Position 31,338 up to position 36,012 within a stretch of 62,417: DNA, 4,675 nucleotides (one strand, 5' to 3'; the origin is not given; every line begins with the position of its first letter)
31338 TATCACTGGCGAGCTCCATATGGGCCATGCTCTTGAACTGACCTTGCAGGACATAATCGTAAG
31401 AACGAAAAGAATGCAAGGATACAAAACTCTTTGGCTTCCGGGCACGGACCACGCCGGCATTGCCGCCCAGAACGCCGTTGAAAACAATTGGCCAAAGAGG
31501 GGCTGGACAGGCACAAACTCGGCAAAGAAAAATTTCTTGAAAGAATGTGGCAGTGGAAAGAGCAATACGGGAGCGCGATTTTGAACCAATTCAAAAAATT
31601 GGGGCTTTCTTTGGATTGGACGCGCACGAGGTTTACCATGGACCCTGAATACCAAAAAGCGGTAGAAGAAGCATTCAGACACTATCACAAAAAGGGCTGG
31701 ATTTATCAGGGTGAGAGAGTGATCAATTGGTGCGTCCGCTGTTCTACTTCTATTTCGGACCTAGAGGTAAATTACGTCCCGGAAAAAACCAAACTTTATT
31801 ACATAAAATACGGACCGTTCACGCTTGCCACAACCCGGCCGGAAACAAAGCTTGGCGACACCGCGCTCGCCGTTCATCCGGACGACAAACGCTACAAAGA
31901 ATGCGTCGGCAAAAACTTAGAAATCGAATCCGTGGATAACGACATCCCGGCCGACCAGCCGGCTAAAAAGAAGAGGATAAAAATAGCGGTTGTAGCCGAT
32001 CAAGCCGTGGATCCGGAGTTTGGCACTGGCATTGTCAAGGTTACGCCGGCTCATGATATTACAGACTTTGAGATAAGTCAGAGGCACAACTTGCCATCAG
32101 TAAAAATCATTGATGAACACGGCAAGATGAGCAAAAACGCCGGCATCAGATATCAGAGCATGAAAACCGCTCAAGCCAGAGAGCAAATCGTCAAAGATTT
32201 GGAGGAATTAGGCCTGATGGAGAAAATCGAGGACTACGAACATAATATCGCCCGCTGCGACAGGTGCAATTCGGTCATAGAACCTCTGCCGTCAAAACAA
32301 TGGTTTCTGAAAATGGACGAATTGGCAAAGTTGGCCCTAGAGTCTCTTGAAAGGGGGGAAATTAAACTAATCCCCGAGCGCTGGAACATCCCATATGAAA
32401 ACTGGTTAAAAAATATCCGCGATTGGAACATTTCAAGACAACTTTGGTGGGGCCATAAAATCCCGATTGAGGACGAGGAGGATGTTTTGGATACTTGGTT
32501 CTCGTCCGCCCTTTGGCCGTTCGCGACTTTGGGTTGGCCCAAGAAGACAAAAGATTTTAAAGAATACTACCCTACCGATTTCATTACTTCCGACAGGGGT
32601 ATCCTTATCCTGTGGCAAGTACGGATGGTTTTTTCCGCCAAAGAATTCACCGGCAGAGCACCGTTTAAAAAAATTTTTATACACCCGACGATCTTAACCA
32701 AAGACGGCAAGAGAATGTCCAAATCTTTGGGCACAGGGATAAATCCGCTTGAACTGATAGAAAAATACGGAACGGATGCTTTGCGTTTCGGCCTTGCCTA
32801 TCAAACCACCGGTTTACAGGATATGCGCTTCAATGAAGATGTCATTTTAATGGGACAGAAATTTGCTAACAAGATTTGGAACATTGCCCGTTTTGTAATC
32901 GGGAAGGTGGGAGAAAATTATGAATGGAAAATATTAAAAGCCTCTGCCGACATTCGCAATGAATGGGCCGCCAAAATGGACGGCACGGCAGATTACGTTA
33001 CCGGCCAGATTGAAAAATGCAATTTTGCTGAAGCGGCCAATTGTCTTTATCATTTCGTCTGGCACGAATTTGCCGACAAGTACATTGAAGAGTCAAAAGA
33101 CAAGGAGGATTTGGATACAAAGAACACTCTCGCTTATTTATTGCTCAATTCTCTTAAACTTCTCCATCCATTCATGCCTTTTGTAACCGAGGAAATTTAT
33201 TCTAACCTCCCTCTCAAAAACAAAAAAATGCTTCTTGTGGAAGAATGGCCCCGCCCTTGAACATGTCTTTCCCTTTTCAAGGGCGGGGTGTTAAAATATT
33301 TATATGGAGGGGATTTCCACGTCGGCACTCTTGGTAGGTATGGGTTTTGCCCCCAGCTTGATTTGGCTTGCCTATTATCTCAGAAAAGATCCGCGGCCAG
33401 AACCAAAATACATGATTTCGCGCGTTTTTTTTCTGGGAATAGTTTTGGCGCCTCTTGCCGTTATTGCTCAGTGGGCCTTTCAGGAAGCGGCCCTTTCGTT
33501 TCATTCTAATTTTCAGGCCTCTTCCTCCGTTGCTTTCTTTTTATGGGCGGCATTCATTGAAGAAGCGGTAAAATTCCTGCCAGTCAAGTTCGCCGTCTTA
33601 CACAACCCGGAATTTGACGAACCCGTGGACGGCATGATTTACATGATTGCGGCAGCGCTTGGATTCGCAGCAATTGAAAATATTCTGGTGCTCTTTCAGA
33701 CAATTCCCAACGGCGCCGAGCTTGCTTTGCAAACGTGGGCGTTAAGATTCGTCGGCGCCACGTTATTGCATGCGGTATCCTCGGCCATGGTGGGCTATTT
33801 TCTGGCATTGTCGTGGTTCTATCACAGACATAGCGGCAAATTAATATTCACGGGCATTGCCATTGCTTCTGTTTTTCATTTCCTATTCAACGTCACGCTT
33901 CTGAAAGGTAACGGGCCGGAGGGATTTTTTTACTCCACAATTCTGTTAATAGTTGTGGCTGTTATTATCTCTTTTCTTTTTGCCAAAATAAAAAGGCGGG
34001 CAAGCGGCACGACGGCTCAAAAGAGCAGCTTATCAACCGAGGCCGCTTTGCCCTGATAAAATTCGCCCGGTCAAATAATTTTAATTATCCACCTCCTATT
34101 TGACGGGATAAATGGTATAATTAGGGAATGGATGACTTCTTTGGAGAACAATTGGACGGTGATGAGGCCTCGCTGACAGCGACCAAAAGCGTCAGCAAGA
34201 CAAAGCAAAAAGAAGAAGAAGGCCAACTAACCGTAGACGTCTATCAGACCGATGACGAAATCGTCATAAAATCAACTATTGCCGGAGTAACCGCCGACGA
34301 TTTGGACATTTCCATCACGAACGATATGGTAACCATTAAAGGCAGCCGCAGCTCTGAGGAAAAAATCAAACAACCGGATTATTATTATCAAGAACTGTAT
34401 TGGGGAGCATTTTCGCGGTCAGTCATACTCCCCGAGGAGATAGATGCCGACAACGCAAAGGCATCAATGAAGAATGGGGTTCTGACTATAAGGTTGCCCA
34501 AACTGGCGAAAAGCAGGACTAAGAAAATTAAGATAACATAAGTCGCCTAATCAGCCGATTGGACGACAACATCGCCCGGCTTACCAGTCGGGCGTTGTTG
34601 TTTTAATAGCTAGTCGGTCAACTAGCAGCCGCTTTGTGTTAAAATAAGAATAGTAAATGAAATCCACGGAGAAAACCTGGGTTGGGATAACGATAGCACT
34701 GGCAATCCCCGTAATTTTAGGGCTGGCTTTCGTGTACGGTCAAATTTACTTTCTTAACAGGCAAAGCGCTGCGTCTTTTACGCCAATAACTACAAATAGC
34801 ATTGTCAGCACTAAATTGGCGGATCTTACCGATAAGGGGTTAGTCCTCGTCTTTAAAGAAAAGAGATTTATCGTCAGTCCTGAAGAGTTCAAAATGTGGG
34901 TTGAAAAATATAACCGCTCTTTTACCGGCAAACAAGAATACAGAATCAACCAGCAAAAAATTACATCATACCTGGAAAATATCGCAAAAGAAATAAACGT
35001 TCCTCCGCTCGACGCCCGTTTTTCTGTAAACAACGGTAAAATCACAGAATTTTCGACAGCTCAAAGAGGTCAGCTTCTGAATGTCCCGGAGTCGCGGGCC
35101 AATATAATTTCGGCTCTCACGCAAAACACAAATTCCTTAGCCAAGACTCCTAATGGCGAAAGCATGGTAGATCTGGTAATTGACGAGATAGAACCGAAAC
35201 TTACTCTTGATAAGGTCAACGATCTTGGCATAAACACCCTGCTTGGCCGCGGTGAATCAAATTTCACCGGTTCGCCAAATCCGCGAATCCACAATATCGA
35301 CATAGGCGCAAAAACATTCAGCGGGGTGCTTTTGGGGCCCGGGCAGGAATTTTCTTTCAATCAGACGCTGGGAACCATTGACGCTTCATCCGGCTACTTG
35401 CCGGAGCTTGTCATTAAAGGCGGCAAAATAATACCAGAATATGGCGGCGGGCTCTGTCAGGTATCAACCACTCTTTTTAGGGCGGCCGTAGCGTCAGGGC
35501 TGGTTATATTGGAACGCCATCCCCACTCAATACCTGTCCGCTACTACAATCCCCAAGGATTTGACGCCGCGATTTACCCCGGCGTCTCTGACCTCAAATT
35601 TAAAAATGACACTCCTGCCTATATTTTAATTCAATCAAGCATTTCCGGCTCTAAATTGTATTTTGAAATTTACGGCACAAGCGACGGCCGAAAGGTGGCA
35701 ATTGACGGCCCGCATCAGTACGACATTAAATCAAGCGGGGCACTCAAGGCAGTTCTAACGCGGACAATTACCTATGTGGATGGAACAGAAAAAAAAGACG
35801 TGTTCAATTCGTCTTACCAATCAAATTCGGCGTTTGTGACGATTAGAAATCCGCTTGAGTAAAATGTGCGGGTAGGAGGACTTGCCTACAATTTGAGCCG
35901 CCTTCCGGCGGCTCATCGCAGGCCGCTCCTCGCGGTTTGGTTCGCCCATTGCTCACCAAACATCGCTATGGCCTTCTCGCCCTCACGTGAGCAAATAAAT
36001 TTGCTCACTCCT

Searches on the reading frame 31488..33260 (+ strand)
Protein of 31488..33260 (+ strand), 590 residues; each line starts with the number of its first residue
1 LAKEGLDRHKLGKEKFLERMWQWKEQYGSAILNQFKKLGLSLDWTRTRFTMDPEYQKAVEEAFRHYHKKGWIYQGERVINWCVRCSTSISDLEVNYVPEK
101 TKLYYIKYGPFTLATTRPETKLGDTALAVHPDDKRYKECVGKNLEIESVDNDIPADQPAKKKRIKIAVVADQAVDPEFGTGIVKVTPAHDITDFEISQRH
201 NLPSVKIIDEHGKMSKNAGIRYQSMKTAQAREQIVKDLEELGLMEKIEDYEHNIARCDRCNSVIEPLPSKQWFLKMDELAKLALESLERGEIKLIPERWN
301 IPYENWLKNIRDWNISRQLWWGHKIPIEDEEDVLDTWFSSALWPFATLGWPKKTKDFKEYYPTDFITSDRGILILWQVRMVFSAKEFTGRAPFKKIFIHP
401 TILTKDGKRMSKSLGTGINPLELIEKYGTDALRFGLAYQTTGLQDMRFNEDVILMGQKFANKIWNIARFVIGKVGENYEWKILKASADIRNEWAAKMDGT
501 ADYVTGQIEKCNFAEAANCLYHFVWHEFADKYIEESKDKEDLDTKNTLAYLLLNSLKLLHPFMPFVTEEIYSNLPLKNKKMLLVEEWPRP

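Call 100: search_protein_families(library=ncbifam, proteins=[window:31488-33260:+], max_evalue=0.00001)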
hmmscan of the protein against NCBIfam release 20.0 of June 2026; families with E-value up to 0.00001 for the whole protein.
window:31488-33260:+ (590 aa): 17 families
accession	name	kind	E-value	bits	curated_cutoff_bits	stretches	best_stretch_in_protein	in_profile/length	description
NF004349.1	PRK05729.1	equivalog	3.1e-213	710.6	704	2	2-327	93-408/860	valine--tRNA ligase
TIGR00422.1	valS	equivalog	1e-204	682.1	612.1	2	3-327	96-415/863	valine--tRNA ligase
NF011492.0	PRK14900.1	equivalog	1e-170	569.9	1783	2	4-326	107-423/1044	valine--tRNA ligase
NF009687.0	PRK13208.1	equivalog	1.2e-127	427.2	738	2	5-327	100-412/801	valine--tRNA ligase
TIGR00392.1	ileS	equivalog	8e-81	272.4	621.4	3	330-589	532-805/861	isoleucine--tRNA ligase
NF000540.1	alt_ValS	exception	4.1e-72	243.4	900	2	330-573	495-742/827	valine--tRNA ligase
NF000258.1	MupB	exception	1.6e-51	175.3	1900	3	329-588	508-774/1033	mupirocin-resistant isoleucine--tRNA ligase MupB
NF008957.0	PRK12300.1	subfamily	1.9e-46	158.5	677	3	22-136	122-243/946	leucine--tRNA ligase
NF000257.1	MupA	exception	3.7e-43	147.5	1900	2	331-578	506-765/1024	mupirocin-resistant isoleucine--tRNA ligase MupA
TIGR00395.1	leuS_arch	equivalog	4.3e-36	124.3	648.5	3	355-588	566-788/938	leucine--tRNA ligase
NF040702.1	ileS_w_GNAT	exception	1.4e-31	109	1999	3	162-326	490-652/1100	isoleucine--tRNA ligase, N-acetyltransferase domain-containing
TIGR00396.1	leuS_bact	equivalog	1.4e-30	106.2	548.4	2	407-579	603-763/843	leucine--tRNA ligase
TIGR00398.1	metG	equivalog_domain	6.5e-29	101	336.35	1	254-579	166-506/530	methionine--tRNA ligase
NF008900.0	PRK12267.1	equivalog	1.7e-25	89.6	598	1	255-580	144-482/648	methionine--tRNA ligase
NF001100.0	PRK00133.1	equivalog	5.1e-20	71.6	587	1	255-579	173-507/676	methionine--tRNA ligase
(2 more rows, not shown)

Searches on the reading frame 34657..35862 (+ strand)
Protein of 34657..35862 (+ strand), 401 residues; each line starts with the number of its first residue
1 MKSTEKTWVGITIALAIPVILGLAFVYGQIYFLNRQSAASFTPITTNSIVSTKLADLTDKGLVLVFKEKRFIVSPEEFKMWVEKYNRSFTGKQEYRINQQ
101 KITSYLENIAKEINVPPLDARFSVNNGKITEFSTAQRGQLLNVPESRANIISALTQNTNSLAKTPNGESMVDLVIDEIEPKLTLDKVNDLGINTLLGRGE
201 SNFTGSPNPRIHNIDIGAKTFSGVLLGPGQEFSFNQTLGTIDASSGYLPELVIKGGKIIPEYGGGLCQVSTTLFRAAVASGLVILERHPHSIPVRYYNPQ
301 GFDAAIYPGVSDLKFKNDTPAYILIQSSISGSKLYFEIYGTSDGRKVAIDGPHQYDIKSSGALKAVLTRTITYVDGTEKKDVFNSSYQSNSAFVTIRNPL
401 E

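Call 100: search_protein_families(library=ncbifam, proteins=[window:34657-35862:+], max_evalue=0.00001)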
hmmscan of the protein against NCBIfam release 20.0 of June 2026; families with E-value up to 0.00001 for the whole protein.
window:34657-35862:+ (401 aa): 3 families
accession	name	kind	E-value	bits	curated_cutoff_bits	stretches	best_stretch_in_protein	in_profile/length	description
NF033128.2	vanW-gen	equivalog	2.8e-23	82.9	365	1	210-339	70-203/271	glycopeptide resistance accessory protein VanW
NF033123.1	vanW-G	exception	3.9e-19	69.4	600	1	210-342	70-206/273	glycopeptide resistance accessory protein VanW-G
NF033122.1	vanW-B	exception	2e-14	53.5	610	1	210-342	71-207/275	glycopeptide resistance accessory protein VanW-B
